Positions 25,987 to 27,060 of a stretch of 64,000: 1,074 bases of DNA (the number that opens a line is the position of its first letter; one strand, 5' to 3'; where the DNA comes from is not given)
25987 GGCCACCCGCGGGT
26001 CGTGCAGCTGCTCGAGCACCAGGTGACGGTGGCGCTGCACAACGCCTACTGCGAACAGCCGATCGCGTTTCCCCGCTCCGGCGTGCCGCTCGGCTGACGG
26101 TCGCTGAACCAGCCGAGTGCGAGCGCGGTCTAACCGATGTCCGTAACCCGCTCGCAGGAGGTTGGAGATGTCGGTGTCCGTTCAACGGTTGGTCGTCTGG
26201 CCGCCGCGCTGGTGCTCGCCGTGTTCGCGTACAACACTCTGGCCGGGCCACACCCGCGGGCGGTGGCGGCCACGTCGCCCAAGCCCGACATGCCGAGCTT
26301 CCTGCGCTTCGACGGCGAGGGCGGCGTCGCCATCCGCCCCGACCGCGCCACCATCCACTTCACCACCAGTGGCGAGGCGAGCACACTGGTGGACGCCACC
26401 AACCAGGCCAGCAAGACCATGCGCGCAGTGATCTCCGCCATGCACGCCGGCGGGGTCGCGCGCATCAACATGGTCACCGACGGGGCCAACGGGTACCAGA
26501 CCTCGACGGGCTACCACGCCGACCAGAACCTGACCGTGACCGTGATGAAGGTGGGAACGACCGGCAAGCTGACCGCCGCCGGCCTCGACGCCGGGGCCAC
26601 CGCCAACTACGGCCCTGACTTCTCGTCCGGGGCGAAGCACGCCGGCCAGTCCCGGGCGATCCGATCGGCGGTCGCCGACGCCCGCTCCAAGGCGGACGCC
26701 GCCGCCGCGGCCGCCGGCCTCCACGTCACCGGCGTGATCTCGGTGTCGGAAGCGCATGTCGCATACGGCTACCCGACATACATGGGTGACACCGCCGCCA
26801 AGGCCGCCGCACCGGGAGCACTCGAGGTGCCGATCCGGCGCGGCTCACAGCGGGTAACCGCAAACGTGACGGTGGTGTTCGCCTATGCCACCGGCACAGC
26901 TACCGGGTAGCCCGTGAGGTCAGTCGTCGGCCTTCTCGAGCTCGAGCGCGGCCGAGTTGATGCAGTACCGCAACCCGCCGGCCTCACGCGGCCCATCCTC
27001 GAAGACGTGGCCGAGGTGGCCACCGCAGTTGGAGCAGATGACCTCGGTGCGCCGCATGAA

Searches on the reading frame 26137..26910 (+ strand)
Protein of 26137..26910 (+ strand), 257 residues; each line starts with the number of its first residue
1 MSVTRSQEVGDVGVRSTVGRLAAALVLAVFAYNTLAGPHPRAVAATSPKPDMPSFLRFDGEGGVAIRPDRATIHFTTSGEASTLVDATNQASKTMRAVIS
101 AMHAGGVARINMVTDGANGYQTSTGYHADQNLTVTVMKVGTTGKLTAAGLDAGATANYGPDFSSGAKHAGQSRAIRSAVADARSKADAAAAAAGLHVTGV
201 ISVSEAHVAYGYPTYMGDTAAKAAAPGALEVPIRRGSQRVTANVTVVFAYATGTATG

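Call 17: find_encoding_contigs(protein=window:26137-26910:+, flank=10000, max_places=6)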
Protein window:26137-26910:+ (257 aa): no gene with exactly this product is on record in the collection.
